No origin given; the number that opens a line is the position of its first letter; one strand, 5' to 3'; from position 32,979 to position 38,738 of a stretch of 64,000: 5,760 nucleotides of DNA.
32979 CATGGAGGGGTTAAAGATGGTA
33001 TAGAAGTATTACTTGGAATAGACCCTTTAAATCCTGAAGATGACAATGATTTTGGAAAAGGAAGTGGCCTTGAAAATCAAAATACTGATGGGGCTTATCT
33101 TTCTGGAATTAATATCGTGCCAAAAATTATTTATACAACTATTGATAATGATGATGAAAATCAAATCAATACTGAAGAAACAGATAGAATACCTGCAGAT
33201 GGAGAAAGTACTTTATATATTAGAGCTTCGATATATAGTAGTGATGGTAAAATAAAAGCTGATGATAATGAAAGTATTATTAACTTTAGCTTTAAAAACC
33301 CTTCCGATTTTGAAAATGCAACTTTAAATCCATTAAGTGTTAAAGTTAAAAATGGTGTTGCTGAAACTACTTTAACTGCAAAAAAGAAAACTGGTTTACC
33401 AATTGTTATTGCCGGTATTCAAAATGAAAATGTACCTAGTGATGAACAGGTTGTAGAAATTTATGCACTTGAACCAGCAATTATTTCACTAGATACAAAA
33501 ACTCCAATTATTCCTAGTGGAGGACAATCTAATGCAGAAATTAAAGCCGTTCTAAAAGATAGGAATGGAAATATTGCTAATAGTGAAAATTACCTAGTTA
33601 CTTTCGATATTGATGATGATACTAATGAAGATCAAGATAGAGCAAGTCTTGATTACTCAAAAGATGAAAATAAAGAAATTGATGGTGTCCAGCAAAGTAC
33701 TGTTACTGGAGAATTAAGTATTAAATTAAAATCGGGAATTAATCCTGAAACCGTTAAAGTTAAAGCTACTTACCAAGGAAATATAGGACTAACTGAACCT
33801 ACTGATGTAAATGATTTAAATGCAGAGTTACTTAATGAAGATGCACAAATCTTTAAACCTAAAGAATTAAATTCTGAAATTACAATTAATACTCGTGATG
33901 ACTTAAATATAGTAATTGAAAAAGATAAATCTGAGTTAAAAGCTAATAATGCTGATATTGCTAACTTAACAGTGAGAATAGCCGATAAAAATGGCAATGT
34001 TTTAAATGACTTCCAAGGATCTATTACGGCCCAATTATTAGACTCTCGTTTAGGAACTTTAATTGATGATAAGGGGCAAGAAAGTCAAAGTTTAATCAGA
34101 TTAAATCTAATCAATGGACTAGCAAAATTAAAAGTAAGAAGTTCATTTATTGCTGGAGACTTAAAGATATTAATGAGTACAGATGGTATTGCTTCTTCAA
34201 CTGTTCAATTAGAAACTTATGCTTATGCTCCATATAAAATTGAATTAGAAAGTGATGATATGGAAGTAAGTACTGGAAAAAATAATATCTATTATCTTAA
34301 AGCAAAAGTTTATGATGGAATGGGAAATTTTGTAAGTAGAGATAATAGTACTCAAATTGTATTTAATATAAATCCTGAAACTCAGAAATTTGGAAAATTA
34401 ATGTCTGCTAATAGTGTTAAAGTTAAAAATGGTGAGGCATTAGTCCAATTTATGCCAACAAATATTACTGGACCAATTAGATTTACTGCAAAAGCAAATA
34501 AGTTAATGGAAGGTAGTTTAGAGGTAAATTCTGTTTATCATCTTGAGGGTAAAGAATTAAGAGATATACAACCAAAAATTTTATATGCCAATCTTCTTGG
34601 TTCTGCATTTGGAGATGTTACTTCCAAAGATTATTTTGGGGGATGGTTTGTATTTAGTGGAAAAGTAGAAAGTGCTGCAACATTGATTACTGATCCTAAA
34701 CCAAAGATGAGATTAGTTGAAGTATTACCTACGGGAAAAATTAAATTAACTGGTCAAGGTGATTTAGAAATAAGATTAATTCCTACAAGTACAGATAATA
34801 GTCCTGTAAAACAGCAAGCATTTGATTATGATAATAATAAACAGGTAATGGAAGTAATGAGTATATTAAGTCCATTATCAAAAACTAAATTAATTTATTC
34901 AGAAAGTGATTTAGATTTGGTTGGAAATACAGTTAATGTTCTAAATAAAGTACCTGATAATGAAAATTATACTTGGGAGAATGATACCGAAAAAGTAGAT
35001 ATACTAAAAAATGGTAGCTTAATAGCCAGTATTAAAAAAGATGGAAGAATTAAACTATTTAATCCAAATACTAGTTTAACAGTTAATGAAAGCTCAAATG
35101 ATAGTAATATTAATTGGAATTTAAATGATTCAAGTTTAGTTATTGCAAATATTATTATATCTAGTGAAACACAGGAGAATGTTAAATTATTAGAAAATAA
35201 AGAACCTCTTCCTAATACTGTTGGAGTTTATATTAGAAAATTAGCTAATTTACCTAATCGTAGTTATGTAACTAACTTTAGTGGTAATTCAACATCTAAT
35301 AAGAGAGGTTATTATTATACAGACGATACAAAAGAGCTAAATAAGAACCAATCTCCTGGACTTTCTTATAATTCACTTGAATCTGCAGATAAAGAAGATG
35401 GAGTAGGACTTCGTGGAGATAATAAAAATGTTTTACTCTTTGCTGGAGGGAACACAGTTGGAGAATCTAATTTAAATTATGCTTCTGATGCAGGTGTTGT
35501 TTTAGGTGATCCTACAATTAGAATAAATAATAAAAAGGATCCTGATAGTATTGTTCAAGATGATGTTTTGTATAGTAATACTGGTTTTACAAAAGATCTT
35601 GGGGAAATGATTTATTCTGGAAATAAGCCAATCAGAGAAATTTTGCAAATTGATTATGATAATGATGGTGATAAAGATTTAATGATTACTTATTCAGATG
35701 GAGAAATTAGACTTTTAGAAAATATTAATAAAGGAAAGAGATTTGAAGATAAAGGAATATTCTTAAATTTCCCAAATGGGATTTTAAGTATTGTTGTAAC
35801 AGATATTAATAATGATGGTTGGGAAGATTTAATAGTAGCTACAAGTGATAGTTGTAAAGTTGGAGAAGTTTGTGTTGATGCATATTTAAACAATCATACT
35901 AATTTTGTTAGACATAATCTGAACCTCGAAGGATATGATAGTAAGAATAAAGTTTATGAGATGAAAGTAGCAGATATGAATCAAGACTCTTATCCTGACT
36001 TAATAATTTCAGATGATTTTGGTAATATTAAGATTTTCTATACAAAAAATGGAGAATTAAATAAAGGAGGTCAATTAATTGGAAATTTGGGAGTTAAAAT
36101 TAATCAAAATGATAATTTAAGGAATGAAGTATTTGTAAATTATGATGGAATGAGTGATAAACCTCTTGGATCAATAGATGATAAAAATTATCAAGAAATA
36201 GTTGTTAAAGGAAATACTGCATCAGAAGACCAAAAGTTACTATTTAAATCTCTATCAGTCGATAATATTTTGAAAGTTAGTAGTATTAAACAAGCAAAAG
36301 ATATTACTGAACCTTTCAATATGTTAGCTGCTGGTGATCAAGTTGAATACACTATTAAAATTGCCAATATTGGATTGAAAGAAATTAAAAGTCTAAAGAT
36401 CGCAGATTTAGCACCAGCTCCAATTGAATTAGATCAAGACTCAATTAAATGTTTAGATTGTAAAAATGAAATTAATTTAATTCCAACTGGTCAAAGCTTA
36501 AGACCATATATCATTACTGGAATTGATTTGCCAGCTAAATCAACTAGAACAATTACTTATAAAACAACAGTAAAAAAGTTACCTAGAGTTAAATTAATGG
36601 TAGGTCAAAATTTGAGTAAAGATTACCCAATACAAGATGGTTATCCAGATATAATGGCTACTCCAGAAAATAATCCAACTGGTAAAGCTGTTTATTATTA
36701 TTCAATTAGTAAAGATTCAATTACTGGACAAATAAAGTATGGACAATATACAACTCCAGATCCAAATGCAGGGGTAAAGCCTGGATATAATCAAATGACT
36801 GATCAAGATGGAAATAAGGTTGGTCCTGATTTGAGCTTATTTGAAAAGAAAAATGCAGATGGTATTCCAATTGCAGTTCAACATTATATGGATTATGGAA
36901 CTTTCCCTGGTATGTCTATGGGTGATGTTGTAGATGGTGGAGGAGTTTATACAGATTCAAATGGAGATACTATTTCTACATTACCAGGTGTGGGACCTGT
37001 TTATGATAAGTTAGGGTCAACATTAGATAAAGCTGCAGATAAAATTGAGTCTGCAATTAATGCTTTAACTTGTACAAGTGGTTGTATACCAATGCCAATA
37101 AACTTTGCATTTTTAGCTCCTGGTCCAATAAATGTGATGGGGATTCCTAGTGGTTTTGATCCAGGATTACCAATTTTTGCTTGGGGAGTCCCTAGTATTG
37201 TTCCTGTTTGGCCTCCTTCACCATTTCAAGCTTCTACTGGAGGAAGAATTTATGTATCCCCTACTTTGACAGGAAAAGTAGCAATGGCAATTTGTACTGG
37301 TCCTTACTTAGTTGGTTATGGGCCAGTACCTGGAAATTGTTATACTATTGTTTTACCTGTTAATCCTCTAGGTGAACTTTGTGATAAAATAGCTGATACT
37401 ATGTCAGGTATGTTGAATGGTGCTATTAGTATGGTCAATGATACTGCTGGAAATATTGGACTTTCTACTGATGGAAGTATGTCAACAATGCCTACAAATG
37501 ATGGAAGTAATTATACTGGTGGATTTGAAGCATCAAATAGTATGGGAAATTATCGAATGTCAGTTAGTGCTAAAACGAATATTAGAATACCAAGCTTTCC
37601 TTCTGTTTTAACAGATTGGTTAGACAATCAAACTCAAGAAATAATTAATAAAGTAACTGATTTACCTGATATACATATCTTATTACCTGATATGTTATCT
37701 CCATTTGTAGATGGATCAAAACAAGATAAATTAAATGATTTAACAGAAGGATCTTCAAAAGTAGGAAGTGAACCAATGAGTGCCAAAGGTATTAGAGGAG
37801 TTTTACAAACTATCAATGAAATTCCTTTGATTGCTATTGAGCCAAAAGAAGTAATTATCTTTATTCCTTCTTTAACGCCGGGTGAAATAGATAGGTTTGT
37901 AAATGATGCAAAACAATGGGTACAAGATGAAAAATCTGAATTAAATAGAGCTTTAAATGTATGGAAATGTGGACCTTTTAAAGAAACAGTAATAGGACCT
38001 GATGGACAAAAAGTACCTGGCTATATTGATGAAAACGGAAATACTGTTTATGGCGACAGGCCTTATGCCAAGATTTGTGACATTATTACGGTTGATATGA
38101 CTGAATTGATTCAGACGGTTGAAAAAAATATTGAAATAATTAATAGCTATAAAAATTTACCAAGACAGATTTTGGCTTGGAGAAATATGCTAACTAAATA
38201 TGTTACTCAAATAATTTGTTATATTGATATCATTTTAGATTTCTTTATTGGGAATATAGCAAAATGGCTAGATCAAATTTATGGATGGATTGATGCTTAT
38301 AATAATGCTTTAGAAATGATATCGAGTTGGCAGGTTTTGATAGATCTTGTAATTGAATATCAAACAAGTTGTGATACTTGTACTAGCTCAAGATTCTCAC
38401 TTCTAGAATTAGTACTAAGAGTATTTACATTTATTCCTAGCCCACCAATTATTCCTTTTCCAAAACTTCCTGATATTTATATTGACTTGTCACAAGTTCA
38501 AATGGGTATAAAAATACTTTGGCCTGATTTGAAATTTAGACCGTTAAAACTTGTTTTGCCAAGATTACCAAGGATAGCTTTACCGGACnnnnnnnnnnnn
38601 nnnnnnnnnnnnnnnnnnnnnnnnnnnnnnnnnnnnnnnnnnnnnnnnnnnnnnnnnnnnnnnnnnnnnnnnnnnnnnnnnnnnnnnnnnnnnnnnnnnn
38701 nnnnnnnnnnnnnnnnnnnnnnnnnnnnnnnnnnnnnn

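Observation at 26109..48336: Five-gene operon led by a 5,845-aa mosaic surface protein, next to type IV pilus genes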

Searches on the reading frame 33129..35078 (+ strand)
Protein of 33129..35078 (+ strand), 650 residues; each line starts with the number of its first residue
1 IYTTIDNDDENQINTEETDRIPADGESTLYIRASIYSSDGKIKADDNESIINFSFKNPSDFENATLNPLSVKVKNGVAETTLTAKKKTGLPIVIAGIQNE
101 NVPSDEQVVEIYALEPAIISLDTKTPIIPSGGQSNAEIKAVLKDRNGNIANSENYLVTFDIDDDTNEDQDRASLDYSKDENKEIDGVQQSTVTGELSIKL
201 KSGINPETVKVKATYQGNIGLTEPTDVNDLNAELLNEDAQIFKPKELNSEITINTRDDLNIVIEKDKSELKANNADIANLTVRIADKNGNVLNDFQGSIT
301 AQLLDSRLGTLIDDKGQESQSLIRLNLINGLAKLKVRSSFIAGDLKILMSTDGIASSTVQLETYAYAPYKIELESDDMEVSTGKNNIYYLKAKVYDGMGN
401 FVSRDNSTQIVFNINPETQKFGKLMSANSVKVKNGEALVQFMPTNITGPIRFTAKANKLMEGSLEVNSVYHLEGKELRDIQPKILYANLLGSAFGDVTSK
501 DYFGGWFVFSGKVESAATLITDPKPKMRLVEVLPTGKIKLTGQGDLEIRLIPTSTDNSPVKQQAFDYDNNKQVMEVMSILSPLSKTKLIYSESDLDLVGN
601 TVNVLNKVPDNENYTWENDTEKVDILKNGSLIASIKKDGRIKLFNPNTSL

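Call 32: search_protein_families(library=pfam, proteins=[window:33129-35078:+], max_evalue=0.1)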
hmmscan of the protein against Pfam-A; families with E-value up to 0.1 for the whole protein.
window:33129-35078:+ (650 aa): 3 families
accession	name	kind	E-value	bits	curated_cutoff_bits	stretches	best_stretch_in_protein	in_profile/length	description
PF18565.7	Glyco_hydro2_C5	-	1.3e-20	73.6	32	3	261-360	1-103/103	Glycoside hydrolase family 2 C-terminal domain 5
PF09134.16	Invasin_D3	-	7e-09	36.5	33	1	122-221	8-88/98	Invasin, domain 3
PF02369.22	Big_1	-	5e-06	27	34.9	1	263-295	4-36/93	Bacterial Ig-like domain (group 1)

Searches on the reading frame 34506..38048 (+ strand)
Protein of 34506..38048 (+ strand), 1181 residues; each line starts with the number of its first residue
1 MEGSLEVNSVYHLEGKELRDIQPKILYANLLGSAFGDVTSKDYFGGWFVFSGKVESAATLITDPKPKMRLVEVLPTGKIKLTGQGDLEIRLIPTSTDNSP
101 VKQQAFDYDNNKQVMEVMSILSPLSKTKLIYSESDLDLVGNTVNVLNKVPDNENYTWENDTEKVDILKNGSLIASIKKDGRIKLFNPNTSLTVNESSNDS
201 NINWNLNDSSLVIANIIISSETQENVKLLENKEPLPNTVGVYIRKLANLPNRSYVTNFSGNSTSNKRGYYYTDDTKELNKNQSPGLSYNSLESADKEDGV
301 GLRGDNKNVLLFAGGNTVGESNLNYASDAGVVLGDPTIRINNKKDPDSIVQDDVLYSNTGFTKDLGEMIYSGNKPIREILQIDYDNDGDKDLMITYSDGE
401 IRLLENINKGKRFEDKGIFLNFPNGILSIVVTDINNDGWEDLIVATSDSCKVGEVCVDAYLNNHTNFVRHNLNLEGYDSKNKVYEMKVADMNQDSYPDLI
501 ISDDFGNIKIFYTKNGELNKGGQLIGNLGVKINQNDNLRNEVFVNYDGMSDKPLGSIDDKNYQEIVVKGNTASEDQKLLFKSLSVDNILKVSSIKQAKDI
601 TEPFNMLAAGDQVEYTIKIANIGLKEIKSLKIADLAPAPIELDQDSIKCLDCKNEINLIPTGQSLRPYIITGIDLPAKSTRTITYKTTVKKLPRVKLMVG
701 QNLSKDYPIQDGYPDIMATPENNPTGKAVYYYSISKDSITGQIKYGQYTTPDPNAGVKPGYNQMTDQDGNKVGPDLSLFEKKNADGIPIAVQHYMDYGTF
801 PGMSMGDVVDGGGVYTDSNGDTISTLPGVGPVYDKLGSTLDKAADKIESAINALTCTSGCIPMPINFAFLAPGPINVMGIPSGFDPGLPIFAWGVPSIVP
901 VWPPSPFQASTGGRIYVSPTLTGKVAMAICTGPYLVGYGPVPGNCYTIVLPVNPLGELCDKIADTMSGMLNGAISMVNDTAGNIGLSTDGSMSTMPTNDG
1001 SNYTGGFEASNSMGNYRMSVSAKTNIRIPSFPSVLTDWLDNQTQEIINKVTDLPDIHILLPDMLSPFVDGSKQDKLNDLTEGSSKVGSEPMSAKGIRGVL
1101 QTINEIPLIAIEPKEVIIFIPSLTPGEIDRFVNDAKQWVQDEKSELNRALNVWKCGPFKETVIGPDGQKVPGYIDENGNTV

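Call 98: search_solved_structures(query=window:34506-38048:+, max_evalue=1)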
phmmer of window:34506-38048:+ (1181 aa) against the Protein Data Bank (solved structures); distinct sequences matched with E-value up to 1: 4.
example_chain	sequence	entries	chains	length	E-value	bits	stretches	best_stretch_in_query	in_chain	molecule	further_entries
7ceb_A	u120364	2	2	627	8.4e-06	27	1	427-526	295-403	Integrin alpha-6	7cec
7jh3_A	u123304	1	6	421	0.13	13.1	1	907-956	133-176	4-aminobutyrate aminotransferase PuuE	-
6lg3_A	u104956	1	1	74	0.52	11.1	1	283-321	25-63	PhiRv1 phage protein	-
9hdd_A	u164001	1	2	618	0.57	11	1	547-656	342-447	Protein SLA2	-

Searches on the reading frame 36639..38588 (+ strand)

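Call 32: search_protein_families(library=pfam, proteins=[window:36639-38588:+], max_evalue=0.1)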
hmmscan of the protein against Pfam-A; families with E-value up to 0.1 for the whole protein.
window:36639-38588:+ (650 aa): 1 family
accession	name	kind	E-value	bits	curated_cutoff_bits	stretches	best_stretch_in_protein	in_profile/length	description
PF13511.11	DUF4124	-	0.051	14.3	22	0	462-475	17-30/56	Domain of unknown function (DUF4124)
